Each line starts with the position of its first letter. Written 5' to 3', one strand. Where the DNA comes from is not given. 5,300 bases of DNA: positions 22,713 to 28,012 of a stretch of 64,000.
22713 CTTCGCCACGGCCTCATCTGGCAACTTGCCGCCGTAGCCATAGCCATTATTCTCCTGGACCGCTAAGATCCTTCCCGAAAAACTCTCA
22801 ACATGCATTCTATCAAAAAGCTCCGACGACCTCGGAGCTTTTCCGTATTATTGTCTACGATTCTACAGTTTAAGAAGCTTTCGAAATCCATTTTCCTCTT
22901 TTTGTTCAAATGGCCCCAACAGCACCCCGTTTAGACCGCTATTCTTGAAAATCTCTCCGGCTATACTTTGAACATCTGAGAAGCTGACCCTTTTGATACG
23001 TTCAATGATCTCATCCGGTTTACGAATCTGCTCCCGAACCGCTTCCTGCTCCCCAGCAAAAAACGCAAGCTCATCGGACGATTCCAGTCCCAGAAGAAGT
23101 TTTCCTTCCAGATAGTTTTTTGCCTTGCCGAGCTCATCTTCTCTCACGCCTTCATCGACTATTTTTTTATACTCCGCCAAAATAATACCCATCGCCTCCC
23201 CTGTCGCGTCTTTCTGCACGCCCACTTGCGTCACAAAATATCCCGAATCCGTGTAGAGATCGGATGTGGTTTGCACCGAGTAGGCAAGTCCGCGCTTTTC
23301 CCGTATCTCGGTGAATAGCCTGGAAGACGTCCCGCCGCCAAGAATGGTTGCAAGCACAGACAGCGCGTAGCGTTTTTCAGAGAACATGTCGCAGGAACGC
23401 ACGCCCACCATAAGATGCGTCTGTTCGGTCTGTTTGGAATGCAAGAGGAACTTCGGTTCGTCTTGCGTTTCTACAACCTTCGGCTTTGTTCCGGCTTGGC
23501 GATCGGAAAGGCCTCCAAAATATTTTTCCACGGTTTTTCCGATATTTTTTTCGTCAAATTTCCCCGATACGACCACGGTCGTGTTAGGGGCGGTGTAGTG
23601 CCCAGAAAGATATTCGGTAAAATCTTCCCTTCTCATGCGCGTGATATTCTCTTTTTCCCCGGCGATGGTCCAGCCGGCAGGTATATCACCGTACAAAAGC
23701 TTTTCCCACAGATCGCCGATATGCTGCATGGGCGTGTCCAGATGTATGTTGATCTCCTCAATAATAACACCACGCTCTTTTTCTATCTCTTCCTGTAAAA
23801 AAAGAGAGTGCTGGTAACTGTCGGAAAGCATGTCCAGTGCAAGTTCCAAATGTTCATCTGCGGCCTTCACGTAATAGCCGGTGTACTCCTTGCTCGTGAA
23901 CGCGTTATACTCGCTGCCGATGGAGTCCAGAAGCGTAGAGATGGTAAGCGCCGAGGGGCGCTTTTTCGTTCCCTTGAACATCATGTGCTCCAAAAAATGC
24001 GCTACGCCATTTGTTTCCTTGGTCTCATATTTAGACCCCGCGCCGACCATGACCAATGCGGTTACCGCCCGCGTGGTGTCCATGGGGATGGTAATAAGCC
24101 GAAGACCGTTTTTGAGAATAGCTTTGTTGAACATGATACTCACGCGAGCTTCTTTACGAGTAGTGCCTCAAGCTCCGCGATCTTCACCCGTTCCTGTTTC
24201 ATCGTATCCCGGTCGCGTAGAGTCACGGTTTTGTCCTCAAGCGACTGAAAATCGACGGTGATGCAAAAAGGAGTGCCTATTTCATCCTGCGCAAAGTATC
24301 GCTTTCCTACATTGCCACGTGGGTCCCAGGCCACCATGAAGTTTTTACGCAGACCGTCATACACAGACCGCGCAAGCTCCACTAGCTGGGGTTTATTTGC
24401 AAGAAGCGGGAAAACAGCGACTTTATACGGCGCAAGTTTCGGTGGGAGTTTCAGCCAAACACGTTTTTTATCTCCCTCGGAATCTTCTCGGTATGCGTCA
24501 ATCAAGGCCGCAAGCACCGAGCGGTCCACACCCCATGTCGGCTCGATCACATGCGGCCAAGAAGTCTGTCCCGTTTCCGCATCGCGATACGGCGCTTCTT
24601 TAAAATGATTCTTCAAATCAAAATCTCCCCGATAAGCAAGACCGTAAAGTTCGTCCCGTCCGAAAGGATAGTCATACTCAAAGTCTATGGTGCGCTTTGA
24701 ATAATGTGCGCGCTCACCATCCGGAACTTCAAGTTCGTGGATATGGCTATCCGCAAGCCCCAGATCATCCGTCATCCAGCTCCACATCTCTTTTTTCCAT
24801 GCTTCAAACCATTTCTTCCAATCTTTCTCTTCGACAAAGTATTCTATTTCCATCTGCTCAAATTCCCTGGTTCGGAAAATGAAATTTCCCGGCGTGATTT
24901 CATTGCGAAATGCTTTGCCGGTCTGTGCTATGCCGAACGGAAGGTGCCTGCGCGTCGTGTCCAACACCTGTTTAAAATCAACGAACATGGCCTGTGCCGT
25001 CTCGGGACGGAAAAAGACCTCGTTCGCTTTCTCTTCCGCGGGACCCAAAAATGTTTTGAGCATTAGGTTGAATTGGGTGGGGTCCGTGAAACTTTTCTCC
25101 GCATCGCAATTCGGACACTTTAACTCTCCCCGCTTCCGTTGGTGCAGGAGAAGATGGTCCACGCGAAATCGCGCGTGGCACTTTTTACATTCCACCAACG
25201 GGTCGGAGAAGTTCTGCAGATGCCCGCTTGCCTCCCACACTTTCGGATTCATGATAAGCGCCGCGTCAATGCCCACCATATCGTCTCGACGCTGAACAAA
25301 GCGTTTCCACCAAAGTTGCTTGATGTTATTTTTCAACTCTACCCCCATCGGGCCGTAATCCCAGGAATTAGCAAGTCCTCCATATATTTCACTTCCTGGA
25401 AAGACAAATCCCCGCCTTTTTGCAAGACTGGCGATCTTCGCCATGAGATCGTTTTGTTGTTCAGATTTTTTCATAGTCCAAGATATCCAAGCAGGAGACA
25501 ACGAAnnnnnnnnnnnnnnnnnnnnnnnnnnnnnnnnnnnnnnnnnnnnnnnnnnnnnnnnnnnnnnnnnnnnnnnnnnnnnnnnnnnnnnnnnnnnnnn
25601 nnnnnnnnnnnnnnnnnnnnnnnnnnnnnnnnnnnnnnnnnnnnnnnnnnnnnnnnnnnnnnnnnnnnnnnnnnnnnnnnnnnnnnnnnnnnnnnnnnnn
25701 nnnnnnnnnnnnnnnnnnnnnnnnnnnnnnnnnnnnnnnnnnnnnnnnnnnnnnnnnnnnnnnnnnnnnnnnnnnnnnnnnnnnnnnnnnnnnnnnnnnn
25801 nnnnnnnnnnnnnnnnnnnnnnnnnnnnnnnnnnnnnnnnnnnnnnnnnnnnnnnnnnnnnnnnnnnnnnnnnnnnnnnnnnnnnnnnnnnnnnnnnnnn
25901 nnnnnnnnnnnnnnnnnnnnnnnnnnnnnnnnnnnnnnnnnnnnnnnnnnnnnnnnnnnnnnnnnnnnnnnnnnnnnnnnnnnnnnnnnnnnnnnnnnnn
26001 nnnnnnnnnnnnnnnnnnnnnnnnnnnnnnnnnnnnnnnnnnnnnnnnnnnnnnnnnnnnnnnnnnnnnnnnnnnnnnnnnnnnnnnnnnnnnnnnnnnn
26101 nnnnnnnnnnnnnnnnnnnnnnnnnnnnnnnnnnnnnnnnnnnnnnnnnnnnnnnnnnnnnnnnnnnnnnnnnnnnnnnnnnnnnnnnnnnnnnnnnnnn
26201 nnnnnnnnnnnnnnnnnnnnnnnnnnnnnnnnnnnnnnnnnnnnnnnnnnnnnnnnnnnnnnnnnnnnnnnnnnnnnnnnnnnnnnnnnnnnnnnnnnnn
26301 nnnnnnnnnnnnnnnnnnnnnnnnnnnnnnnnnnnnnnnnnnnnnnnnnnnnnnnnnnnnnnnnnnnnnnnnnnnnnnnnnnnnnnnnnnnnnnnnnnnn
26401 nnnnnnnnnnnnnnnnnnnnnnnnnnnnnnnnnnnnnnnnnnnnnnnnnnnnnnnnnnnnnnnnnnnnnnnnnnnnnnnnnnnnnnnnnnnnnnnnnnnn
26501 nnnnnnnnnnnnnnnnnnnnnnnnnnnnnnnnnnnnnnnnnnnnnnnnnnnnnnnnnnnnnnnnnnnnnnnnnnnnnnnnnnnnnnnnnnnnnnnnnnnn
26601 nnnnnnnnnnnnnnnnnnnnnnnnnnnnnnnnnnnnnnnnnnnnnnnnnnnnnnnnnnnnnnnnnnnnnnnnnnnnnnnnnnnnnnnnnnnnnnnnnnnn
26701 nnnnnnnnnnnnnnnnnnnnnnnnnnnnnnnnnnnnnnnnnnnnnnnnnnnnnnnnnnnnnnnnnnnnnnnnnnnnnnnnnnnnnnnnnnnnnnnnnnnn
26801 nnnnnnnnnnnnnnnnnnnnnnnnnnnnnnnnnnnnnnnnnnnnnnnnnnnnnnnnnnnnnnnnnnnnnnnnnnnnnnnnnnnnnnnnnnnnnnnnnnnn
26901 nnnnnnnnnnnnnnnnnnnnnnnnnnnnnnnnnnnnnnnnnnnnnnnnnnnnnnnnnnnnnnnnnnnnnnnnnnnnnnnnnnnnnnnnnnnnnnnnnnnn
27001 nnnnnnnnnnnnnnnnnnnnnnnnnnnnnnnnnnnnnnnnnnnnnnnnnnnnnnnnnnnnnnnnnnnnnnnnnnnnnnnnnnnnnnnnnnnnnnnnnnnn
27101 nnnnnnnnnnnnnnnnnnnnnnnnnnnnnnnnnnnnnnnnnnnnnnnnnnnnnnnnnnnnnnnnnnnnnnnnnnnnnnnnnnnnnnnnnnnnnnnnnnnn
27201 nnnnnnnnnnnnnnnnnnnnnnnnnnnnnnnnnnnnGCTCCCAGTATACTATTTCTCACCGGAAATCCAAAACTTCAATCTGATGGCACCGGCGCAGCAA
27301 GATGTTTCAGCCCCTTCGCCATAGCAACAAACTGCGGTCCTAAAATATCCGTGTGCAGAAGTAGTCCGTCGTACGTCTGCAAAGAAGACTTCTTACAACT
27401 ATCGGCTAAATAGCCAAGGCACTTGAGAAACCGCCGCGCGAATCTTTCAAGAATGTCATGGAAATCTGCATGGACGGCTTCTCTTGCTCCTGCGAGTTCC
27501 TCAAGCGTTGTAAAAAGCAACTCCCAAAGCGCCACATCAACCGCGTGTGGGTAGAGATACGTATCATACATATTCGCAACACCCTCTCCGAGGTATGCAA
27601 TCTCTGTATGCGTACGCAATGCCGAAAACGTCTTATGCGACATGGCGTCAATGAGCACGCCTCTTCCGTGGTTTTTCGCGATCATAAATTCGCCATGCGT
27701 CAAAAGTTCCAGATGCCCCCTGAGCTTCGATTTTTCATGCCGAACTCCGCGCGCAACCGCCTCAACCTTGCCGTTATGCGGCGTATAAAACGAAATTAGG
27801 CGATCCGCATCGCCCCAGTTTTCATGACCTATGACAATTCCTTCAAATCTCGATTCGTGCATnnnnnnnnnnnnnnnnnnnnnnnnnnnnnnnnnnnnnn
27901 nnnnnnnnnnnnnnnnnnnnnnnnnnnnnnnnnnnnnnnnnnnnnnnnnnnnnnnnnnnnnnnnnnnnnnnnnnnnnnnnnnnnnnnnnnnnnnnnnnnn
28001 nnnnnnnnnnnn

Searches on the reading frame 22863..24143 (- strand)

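Call 10: search_protein_families(library=pfam, proteins=[window:22863-24143:-], max_evalue=0.001)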
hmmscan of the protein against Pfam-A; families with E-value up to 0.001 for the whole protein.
window:22863-24143:- (426 aa): 2 families
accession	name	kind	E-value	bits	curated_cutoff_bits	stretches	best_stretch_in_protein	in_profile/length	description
PF05193.26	Peptidase_M16_C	-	2.3e-41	142.1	23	1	171-344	3-180/181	Peptidase M16 inactive domain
PF00675.25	Peptidase_M16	-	5.2e-37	127.5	22.3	1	22-135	8-120/149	Insulinase (Peptidase family M16)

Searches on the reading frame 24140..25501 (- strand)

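Call 10: search_protein_families(library=pfam, proteins=[window:24140-25501:-], max_evalue=0.001)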
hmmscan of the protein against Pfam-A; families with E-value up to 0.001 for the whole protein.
window:24140-25501:- (453 aa): 3 families
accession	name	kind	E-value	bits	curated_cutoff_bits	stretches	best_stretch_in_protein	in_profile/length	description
PF03129.25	HGTP_anticodon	-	1.4e-19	70.4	21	1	360-450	1-93/94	Anticodon binding domain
PF00587.30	tRNA-synt_2b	-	1.3e-09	38.8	29.3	1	158-333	7-176/179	tRNA synthetase class II core domain (G, H, P, S and T)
PF13717.11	Zn_ribbon_4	-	5e-06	26.8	30.3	1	103-133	3-32/36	zinc-ribbon domain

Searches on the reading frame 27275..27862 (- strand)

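Call 10: search_protein_families(library=pfam, proteins=[window:27275-27862:-], max_evalue=0.001)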
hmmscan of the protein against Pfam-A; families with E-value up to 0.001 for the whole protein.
window:27275-27862:- (195 aa): 1 family
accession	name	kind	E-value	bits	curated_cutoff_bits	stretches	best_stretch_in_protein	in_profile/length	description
PF11967.14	RecO_N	-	1.4e-17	63.9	27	1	1-66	1-67/80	Recombination protein O N terminal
